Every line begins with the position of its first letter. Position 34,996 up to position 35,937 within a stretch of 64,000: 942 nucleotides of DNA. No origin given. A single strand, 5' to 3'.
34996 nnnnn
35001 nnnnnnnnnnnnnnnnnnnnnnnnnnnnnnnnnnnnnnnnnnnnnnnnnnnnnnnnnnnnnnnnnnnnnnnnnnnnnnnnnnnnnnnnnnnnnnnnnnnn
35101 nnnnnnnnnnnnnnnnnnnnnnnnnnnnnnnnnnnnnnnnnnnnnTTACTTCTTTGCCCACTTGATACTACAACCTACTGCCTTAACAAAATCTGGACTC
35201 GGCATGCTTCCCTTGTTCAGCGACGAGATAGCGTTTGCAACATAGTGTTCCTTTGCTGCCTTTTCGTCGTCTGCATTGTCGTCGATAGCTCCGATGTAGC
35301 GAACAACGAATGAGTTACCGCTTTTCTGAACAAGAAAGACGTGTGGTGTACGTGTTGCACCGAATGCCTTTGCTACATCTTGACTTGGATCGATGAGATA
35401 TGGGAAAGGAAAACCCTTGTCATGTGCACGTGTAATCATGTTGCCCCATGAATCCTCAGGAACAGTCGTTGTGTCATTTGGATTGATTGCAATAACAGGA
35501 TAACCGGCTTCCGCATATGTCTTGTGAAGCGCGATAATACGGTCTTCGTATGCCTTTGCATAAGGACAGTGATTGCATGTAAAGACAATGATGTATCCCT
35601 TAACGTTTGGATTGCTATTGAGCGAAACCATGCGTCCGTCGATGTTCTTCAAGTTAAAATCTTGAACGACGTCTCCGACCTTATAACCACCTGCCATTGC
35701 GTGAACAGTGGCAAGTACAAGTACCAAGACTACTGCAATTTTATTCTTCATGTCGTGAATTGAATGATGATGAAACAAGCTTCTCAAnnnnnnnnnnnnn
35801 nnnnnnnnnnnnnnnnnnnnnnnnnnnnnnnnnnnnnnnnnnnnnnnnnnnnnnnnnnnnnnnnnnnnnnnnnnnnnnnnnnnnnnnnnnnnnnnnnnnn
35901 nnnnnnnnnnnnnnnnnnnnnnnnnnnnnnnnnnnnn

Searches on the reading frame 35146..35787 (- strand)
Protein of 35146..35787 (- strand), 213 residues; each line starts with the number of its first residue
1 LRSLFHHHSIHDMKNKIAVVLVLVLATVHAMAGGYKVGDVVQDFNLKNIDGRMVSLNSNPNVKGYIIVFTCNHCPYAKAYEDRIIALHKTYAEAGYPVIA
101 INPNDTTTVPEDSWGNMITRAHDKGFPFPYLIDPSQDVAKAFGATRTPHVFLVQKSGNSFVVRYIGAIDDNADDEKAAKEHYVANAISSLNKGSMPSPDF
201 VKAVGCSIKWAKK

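Call 8: find_related_loci(query=window:35146-35787:-, collection=genome_contigs, flank=6000)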
Query window:35146-35787:- (213 aa) in genome_contigs; peptide patterns used: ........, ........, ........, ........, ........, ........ (x = any residue, [..] = any of these).
599 stretches matched a pattern (row limit reached: there are more); 562 encode a relative of the query (tblastn E <= 1e-3); the best 80 are kept; 80 distinct loci.
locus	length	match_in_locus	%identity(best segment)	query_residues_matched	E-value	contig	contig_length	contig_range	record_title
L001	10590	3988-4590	60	13-213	8e-80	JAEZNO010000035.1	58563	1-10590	MAG: Bacteroidetes bacterium isolate OH_CFB_158 k127_987080, whole genome shotgun sequence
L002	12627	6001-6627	56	3-212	4e-79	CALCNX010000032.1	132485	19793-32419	MAG TPA_asm: uncultured bacterium isolate SRR6231133_bin.11_CONCOCT_v1.1_MAG genome assembly, contig: ERZ650265.24, whol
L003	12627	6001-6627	56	3-212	3e-79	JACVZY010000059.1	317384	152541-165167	MAG: Ignavibacteria bacterium isolate Clear-D13 NODE_32_length_317384_cov_9.234813, whole genome shotgun sequence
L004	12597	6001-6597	58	13-212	7e-78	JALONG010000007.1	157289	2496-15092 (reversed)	MAG: Candidatus Kapaibacterium sp. isolate Prado071 scaffold_98, whole genome shotgun sequence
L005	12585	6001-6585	61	19-213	6e-78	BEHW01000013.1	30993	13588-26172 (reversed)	Bacterium HR20 DNA, contig: NODE_477_13, isolate: HRbin20, whole genome shotgun sequence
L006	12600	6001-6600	57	13-212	5e-77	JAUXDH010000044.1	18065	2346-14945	MAG: Chlorobiota bacterium isolate CSMAG_2846 CSMAG_2846_k119_1806145_length_18065_cov_12.7807, whole genome shotgun seq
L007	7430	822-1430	60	10-211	2e-76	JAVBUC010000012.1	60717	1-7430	MAG: Bacteroides sp. isolate EPI_MAG_00268 c_000001392620, whole genome shotgun sequence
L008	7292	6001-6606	59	11-211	1e-75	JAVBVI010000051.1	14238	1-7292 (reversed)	MAG: Bacteroides sp. isolate EPI_MAG_00304 c_000010770241, whole genome shotgun sequence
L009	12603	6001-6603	58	13-213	1e-75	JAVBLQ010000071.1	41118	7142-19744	MAG: Bacteroidales bacterium isolate EPI_MAG_00027 c_000003236998, whole genome shotgun sequence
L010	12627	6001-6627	57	5-212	2e-75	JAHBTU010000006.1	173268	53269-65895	MAG: Saprospiraceae bacterium isolate ACE_BAC3 BAC3_6, whole genome shotgun sequence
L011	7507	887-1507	55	4-209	3e-75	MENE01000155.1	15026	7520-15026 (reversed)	MAG: Bacteroidetes bacterium GWA2_31_9b gwa2_scaffold_5927, whole genome shotgun sequence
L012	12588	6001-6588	59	19-212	4e-75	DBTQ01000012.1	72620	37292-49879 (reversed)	MAG TPA_asm: Bacteroidetes bacterium UBA1312 UBA1312_contig_15615, whole genome shotgun sequence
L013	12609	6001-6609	55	11-212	5e-75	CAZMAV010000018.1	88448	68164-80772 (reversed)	MAG TPA_asm: uncultured Bacteroidia bacterium isolate SRP141376_co5_421 genome assembly, contig: NODE_493_length_88448_c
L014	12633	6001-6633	55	3-210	3e-74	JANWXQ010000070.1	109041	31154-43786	MAG: Chitinophagales bacterium isolate SKYG5 k141_24148, whole genome shotgun sequence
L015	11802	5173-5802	57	4-213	3e-74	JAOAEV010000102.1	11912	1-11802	MAG: Chlorobiota bacterium isolate SKW269 k141_560558, whole genome shotgun sequence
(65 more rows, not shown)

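Call 11: find_encoding_contigs(protein=window:35146-35787:-, flank=10000, max_places=10)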
Protein window:35146-35787:- (213 aa): no gene with exactly this product is on record in the collection.

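Call 13: find_encoding_contigs(protein=window:35146-35751:-, flank=10000, max_places=10)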
Protein window:35146-35751:- (201 aa): 1 contig read that carries it; 1 place shown.
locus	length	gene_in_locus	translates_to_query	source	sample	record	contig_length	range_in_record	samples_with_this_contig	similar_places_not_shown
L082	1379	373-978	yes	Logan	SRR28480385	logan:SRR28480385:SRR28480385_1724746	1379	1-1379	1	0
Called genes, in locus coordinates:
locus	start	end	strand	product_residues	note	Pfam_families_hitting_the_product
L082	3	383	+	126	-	?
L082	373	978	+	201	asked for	PF00578:AhpC-TSA, PF08534:Redoxin, PF13905:Thioredoxin_8 (faint)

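Call 28: find_homologous_proteins(query=window:35146-35751:-)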
Query window:35146-35751:- (201 aa): 7929 proteins with E <= 0.001 among 8000 candidates; the best 120 are listed.
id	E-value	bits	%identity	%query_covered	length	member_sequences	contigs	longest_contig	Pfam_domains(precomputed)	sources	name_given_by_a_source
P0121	4.1e-132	456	100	100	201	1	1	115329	PF08534.17,PF13905.13,PF00578.28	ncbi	-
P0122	3.2e-87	309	66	100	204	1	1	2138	PF08534.17,PF13905.13,PF13098.14,PF00578.28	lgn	-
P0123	3.0e-84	299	66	100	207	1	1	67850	PF08534.17,PF00578.28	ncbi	-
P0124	9.7e-83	295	65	100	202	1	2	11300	PF08534.17,PF00578.28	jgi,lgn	jgi:peroxiredoxin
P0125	7.4e-82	292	63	100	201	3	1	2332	PF08534.17,PF00578.28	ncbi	ncbi:MAG: thioredoxin family protein [Candidatus Kapaibacterium sp.]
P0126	8.3e-82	292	64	100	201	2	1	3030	PF08534.17,PF13905.13,PF00578.28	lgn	-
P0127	6.4e-81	289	63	100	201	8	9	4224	PF08534.17,PF13905.13,PF00578.28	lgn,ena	-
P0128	8.5e-81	288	64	97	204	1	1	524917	PF08534.17,PF13905.13,PF13098.14,PF00578.28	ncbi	-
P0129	1.9e-80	287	63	100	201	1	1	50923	PF08534.17,PF00578.28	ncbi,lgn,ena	-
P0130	8.3e-80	285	64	97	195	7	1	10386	PF08534.17,PF00578.28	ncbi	ncbi:MAG: thioredoxin family protein [Candidatus Kapaibacterium sp.]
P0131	2.9e-79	283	63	100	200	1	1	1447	PF08534.17,PF13905.13,PF13098.14,PF00578.28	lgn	-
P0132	2.8e-78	280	62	100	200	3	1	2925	PF08534.17,PF00578.28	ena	-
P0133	7.5e-78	279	63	94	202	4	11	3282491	PF08534.17,PF13098.14,PF00578.28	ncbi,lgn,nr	ncbi:MAG: thioredoxin family protein [Candidatus Kapaibacterium sp.]|nr:thioredoxin family protein [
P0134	9.6e-78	278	65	89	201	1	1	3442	PF08534.17,PF13905.13,PF00578.28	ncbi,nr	ncbi:MAG TPA: thioredoxin family protein [Chitinophagales bacterium]|nr:thioredoxin family protein [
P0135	1.3e-77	278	62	98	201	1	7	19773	PF08534.17,PF00578.28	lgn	-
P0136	2.1e-77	277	62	98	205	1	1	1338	PF08534.17,PF13905.13,PF00578.28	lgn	-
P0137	2.7e-77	277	62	98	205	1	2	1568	PF08534.17,PF13905.13,PF00578.28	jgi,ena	-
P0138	2.9e-77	277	59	100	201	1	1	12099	PF08534.17,PF13905.13,PF13098.14,PF00578.28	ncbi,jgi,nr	ncbi:MAG: thioredoxin family protein [Chlorobi bacterium]|nr:thioredoxin family protein [Chlorobiota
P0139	3.7e-77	276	62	98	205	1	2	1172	PF08534.17,PF00578.28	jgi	-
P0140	1.1e-76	275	60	98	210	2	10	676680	PF08534.17,PF13905.13,PF13098.14,PF00578.28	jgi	jgi:peroxiredoxin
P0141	1.7e-76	274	62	96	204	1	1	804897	PF08534.17,PF13905.13,PF00578.28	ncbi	-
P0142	1.7e-76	274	62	98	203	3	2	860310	PF08534.17,PF13905.13,PF00578.28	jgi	jgi:peroxiredoxin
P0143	2.3e-76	274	61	98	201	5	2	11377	PF08534.17,PF00578.28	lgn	-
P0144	7.4e-76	272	62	98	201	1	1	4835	PF08534.17,PF00578.28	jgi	jgi:peroxiredoxin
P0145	8.3e-76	272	62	96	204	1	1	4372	PF08534.17,PF13905.13,PF13098.14,PF00578.28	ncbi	-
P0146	1.0e-75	272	59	100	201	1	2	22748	PF08534.17,PF13098.14,PF00578.28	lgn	-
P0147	1.1e-75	272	62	97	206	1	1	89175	PF08534.17,PF13098.14,PF00578.28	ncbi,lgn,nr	ncbi:MAG: thioredoxin family protein [Microscillaceae bacterium]|nr:thioredoxin family protein [Micr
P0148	1.4e-75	271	59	100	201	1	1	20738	PF08534.17,PF13098.14,PF00578.28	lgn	-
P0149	1.6e-75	271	63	90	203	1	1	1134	PF08534.17,PF13905.13,PF00578.28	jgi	jgi:peroxiredoxin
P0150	2.8e-75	270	59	100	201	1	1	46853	PF08534.17,PF13098.14,PF00578.28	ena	-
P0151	1.3e-74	268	58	99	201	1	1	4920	PF08534.17,PF13098.14,PF00578.28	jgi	-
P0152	2.4e-74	267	60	91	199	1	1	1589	PF08534.17,PF13905.13,PF13098.14,PF00578.28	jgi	-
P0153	3.2e-74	267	58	99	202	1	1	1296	PF08534.17,PF13905.13,PF13098.14,PF00578.28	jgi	jgi:peroxiredoxin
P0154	4.0e-74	266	60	100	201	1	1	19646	PF08534.17,PF13905.13,PF13098.14,PF00578.28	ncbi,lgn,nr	ncbi:MAG: thioredoxin family protein [Candidatus Kapabacteria bacterium]|nr:thioredoxin family prote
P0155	4.9e-74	266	61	96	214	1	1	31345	PF08534.17,PF13905.13,PF00578.28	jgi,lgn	jgi:peroxiredoxin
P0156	5.1e-74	266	58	100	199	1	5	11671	PF08534.17,PF13905.13,PF00578.28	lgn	-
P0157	8.6e-74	265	57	100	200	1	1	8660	PF08534.17,PF13905.13,PF00578.28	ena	-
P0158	8.9e-74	265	62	90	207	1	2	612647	PF08534.17,PF13905.13,PF00578.28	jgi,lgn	jgi:peroxiredoxin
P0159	1.0e-73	265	58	93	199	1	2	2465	PF08534.17,PF00578.28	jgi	jgi:peroxiredoxin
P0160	1.0e-73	265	59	98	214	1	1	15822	PF08534.17,PF13905.13,PF00578.28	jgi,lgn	-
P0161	2.3e-73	264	57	100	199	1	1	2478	PF08534.17,PF13098.14,PF00578.28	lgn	-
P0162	2.3e-73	264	59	98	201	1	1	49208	PF08534.17,PF13905.13,PF00578.28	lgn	-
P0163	2.5e-73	264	58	98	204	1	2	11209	PF08534.17,PF13905.13,PF00578.28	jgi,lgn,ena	-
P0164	2.6e-73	264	59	97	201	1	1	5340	PF08534.17,PF13905.13,PF00578.28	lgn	-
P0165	3.6e-73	263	56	99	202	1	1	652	PF08534.17,PF00578.28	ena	-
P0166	4.2e-73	263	59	100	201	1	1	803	PF08534.17,PF13098.14,PF00578.28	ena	-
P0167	4.5e-73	263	57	99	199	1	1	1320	PF08534.17,PF00578.28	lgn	-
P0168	4.5e-73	263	60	94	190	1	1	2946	PF08534.17,PF13905.13,PF13098.14,PF00578.28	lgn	-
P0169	5.1e-73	263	59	96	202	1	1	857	PF08534.17,PF00578.28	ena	-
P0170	5.4e-73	263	60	98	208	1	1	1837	PF08534.17,PF00578.28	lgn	-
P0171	5.6e-73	263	62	91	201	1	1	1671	PF08534.17,PF00578.28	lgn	-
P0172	6.7e-73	262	58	99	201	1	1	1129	PF08534.17,PF13098.14,PF00578.28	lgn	-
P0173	6.7e-73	262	59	98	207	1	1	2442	PF08534.17,PF13905.13,PF13098.14,PF00578.28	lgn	-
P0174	8.6e-73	262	57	100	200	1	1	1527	PF08534.17,PF13905.13,PF13098.14,PF00578.28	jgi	jgi:peroxiredoxin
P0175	8.9e-73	262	57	99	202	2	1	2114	PF08534.17,PF13905.13,PF13098.14,PF00578.28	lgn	-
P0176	9.2e-73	262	59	97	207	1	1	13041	PF08534.17,PF13905.13,PF13098.14,PF00578.28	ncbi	-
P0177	1.1e-72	262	59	96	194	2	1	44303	PF08534.17,PF13905.13,PF13098.14,PF00578.28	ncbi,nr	ncbi:MAG: thioredoxin family protein [Bacteroidota bacterium]|nr:thioredoxin family protein [Bactero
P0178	1.1e-72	262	57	100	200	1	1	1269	PF08534.17,PF00578.28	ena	-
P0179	1.7e-72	261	57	100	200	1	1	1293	PF08534.17,PF00578.28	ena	-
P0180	1.7e-72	261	57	100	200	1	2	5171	PF08534.17,PF13905.13,PF13098.14,PF00578.28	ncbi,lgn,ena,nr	ncbi:MAG: thioredoxin family protein [Bacteroidetes bacterium]|nr:thioredoxin family protein [Bacter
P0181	1.7e-72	261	61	90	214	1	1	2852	PF08534.17,PF13905.13,PF13098.14,PF00578.28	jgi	jgi:peroxiredoxin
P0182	2.0e-72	261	58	98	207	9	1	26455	PF08534.17,PF13905.13,PF13098.14,PF00578.28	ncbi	-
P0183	2.2e-72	261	56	100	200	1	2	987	PF08534.17,PF13905.13,PF00578.28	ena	-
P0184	2.3e-72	261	57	100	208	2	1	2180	PF08534.17,PF13905.13,PF00578.28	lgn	-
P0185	2.5e-72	261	59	98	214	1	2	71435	PF08534.17,PF13905.13,PF00578.28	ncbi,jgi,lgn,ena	jgi:peroxiredoxin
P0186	2.6e-72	261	58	96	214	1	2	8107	PF08534.17,PF13905.13,PF13098.14,PF00578.28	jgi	jgi:peroxiredoxin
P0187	2.6e-72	261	58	97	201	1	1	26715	PF08534.17,PF13905.13,PF00578.28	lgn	-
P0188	2.9e-72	260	60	97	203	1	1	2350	PF08534.17,PF13905.13,PF13098.14,PF00578.28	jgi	jgi:peroxiredoxin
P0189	3.8e-72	260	57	98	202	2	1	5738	PF08534.17,PF13905.13,PF13098.14,PF00578.28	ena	-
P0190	4.9e-72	260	58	98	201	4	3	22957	PF08534.17,PF00578.28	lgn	-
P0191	5.5e-72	259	59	96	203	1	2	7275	PF08534.17,PF13098.14,PF00578.28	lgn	-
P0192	5.9e-72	259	57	99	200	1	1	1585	PF08534.17,PF13905.13,PF13098.14,PF00578.28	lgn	-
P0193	6.6e-72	259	57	100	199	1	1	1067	PF08534.17,PF13905.13,PF00578.28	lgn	-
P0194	8.3e-72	259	57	100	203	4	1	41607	PF08534.17,PF13905.13,PF13098.14,PF00578.28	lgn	-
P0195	8.6e-72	259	57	100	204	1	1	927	PF08534.17,PF13905.13,PF00578.28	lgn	-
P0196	9.2e-72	259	58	98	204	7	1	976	PF08534.17,PF00578.28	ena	-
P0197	1.4e-71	258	56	97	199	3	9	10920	PF08534.17,PF00578.28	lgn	-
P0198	1.4e-71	258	58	100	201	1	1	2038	PF08534.17,PF00578.28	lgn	-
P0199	1.7e-71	258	58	100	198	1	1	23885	PF08534.17,PF00578.28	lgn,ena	-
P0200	1.8e-71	258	56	100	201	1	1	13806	PF08534.17,PF13905.13,PF13098.14,PF00578.28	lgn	-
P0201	1.8e-71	258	58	100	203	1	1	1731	PF08534.17,PF13905.13,PF13098.14,PF00578.28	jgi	-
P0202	1.8e-71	258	56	100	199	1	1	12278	PF08534.17,PF00578.28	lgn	-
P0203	1.8e-71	258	60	95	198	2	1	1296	PF08534.17,PF13905.13,PF13098.14,PF00578.28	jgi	jgi:peroxiredoxin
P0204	1.9e-71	258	55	100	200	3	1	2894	PF08534.17,PF00578.28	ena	-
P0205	2.1e-71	258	60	99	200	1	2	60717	PF08534.17,PF00578.28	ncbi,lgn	-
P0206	2.2e-71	258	56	99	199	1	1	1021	PF08534.17,PF13098.14,PF00578.28,PF20029.6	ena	-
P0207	2.3e-71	257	62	90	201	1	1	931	PF08534.17,PF13905.13,PF00578.28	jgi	-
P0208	2.4e-71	257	58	99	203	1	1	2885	PF08534.17,PF13905.13,PF00578.28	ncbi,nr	ncbi:thioredoxin family protein [bacterium]|nr:thioredoxin family protein [bacterium]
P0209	2.5e-71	257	56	98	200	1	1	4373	PF08534.17,PF00578.28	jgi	jgi:peroxiredoxin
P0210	2.5e-71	257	56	100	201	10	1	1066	PF08534.17,PF00578.28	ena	-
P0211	2.8e-71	257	57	100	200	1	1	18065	PF08534.17,PF13905.13,PF13098.14,PF00578.28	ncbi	-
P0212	2.9e-71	257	57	100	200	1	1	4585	PF08534.17,PF13905.13,PF13098.14,PF00578.28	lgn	-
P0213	2.9e-71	257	55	100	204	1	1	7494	PF08534.17,PF00578.28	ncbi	-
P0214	3.0e-71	257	58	97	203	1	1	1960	PF08534.17,PF00578.28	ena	-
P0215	3.0e-71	257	58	93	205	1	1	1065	PF08534.17,PF13098.14,PF00578.28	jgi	jgi:peroxiredoxin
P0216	3.1e-71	257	56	99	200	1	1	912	PF08534.17,PF00578.28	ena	-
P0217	3.2e-71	257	57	100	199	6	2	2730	PF08534.17,PF13905.13,PF13098.14,PF00578.28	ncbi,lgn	-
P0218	3.2e-71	257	58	100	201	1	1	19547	PF08534.17,PF00578.28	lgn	-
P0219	3.5e-71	257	57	98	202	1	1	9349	PF08534.17,PF13905.13,PF13098.14,PF00578.28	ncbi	-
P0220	3.5e-71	257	57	99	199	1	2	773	PF08534.17,PF13905.13,PF13098.14,PF00578.28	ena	-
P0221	4.3e-71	257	56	97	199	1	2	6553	PF08534.17,PF00578.28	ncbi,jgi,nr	ncbi:MAG TPA: thioredoxin family protein [Bacteroidia bacterium]|jgi:peroxiredoxin|nr:thioredoxin fa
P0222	5.2e-71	256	57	99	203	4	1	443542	PF08534.17,PF13905.13,PF00578.28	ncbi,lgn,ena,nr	ncbi:thioredoxin family protein [bacterium]|nr:MAG: thioredoxin family protein [bacterium]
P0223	5.2e-71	256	59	99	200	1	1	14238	PF08534.17,PF00578.28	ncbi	-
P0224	5.2e-71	256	57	99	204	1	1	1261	PF08534.17,PF13905.13,PF13098.14,PF00578.28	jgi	jgi:peroxiredoxin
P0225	5.3e-71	256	57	98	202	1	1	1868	PF08534.17,PF13098.14,PF00578.28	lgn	-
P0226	5.5e-71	256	55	100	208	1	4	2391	PF08534.17,PF13905.13,PF13098.14,PF00578.28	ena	-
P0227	5.7e-71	256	58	100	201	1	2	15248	PF08534.17,PF13905.13,PF00578.28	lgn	-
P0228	5.8e-71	256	58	98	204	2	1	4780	PF08534.17,PF00578.28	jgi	jgi:peroxiredoxin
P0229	6.1e-71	256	57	100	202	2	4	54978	PF08534.17,PF13905.13,PF00578.28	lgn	-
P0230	6.2e-71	256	57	100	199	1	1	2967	PF08534.17,PF00578.28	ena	-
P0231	6.2e-71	256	57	100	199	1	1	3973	PF08534.17,PF00578.28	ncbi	-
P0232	6.3e-71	256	61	89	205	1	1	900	PF08534.17,PF13905.13,PF00578.28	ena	-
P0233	6.4e-71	256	58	97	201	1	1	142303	PF08534.17,PF13905.13,PF13098.14,PF00578.28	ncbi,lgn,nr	ncbi:MAG: thioredoxin family protein [Bacteroidales bacterium]|nr:thioredoxin family protein [Bacter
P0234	6.6e-71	256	57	98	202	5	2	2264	PF08534.17,PF00578.28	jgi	-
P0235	6.9e-71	256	55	100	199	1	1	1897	PF08534.17,PF00578.28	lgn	-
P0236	7.1e-71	256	55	100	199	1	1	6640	PF08534.17,PF00578.28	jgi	-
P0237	7.2e-71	256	58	98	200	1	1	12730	PF08534.17,PF13905.13,PF13098.14,PF00578.28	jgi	-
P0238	7.2e-71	256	58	97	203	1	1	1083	PF08534.17,PF00578.28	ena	-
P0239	7.9e-71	256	56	99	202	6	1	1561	PF08534.17,PF13905.13,PF13098.14,PF00578.28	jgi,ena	-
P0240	8.2e-71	256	56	97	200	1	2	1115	PF08534.17,PF00578.28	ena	-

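Call 63: list_cluster_members(proteins=[P0121, P0241, P0114])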
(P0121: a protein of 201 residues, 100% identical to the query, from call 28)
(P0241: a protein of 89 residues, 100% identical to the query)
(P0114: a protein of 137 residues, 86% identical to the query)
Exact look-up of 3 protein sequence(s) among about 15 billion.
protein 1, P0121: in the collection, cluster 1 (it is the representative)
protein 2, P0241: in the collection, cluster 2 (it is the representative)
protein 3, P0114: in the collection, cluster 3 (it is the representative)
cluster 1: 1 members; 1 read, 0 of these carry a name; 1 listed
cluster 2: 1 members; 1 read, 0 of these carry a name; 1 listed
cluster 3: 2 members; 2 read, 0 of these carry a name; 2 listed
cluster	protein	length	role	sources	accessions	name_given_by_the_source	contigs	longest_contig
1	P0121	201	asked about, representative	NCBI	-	-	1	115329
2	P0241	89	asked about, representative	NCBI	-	-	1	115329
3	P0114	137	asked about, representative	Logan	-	-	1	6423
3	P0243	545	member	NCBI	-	-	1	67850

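Call 64: find_encoding_contigs(protein=P0123, flank=10000, max_places=4)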
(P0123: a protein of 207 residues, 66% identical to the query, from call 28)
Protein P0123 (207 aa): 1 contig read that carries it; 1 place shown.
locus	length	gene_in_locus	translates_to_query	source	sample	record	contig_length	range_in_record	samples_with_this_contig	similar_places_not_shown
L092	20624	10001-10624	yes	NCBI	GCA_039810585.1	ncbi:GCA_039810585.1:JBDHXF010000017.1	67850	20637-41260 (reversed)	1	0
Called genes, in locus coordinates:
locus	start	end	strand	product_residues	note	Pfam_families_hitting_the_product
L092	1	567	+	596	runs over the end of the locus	PF01336:tRNA_anti-codon, PF00152:tRNA-synt_2, PF02938:GAD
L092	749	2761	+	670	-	PF25852:DUF6242_C (faint), PF15902:Sortilin-Vps10 (faint), PF02012:BNR (faint), PF18962:Por_Secre_tail (weak)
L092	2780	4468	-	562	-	-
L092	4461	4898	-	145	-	PF02566:OsmC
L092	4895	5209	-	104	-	PF00581:Rhodanese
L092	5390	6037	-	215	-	PF05724:TPMT, PF03848:TehB (weak), PF13847:Methyltransf_31, PF08241:Methyltransf_11, PF08242:Methyltransf_12, PF13649:Methyltransf_25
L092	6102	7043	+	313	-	PF01882:DUF58, PF13519:VWA_2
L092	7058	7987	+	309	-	-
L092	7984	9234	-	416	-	PF02547:Queuosine_synth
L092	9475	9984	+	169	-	PF00578:AhpC-TSA (weak)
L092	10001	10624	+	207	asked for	PF00578:AhpC-TSA, PF08534:Redoxin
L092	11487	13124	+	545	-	PF00590:TP_methylase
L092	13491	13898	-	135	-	PF06803:DUF1232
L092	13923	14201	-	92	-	PF11297:DUF3098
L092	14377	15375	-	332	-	PF22612:GH113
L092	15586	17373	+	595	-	PF00496:SBP_bac_5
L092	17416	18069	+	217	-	PF04326:SLFN_AlbA_2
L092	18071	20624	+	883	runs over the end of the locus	PF00270:DEAD, PF04851:ResIII (weak), PF00271:Helicase_C, PF16124:RecQ_Zn_bind, PF09382:RQC, PF00570:HRDC, PF14493:HTH_40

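Call 75: find_encoding_contigs(protein=P0124, flank=6000, max_places=3)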
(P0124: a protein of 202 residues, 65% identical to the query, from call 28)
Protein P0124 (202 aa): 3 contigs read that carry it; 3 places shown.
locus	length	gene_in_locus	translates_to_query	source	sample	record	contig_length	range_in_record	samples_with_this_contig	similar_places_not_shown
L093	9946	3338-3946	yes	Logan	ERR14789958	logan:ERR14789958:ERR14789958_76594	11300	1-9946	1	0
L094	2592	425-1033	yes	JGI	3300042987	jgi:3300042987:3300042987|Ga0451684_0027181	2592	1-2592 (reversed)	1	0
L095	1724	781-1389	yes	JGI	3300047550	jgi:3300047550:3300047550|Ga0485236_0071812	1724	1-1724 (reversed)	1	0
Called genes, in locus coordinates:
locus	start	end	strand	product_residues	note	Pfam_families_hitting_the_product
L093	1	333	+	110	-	?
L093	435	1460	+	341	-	-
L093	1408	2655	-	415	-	PF02547:Queuosine_synth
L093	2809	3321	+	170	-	PF00085:Thioredoxin (weak), PF00578:AhpC-TSA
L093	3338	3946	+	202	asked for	PF00578:AhpC-TSA, PF08534:Redoxin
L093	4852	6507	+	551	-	PF00590:TP_methylase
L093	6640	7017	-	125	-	PF06803:DUF1232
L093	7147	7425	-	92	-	PF11297:DUF3098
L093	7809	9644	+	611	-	PF00496:SBP_bac_5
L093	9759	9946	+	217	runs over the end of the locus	PF04326:SLFN_AlbA_2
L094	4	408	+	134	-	PF00085:Thioredoxin (weak), PF00578:AhpC-TSA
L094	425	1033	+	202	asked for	PF00578:AhpC-TSA, PF08534:Redoxin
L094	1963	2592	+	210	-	?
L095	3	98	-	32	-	?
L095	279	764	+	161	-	PF00085:Thioredoxin (weak), PF00578:AhpC-TSA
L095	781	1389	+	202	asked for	PF00578:AhpC-TSA, PF08534:Redoxin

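Call 76: find_encoding_contigs(protein=P0122, flank=6000, max_places=3)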
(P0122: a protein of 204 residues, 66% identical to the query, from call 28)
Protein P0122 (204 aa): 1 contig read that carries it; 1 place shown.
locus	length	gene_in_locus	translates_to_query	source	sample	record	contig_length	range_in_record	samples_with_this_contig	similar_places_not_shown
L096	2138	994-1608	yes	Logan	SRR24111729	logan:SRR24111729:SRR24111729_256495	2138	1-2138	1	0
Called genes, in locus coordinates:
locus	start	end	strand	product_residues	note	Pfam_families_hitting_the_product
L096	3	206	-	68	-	?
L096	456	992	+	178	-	PF00578:AhpC-TSA (weak)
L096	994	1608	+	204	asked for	PF00578:AhpC-TSA, PF08534:Redoxin, PF13098:Thioredoxin_2 (weak), PF13905:Thioredoxin_8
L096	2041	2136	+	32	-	?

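Call 94: find_encoding_contigs(protein=P0128, flank=4000, max_places=2)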
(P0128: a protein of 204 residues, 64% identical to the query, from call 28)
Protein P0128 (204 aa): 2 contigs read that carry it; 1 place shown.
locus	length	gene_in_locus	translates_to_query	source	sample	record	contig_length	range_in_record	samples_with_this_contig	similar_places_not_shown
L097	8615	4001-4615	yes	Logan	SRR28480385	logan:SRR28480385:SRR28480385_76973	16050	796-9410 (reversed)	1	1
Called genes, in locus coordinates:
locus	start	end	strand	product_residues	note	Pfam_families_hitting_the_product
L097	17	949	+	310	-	PF01882:DUF58, PF13519:VWA_2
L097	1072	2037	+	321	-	-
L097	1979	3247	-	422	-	PF02547:Queuosine_synth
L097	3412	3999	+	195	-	PF00578:AhpC-TSA, PF08534:Redoxin (weak), PF00085:Thioredoxin (weak)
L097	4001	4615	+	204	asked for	PF00578:AhpC-TSA, PF08534:Redoxin, PF13098:Thioredoxin_2 (weak), PF13905:Thioredoxin_8 (weak)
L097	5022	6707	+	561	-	PF00590:TP_methylase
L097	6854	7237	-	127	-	PF06803:DUF1232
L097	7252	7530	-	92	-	PF11297:DUF3098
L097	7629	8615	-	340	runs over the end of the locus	PF22612:GH113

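Call 95: find_encoding_contigs(protein=P0130, flank=4000, max_places=2)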
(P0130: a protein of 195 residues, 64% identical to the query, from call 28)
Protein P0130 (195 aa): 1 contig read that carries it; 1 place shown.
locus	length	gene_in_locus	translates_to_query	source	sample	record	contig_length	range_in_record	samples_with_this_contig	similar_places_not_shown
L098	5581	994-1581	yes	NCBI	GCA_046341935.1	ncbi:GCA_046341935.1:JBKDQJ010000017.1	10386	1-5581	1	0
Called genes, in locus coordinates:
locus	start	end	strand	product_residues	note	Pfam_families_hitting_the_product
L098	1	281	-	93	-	PF02547:Queuosine_synth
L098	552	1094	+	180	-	PF00085:Thioredoxin (faint), PF00578:AhpC-TSA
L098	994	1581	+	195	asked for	PF00578:AhpC-TSA, PF08534:Redoxin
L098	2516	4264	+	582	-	PF00590:TP_methylase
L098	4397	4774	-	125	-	PF06803:DUF1232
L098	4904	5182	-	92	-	PF11297:DUF3098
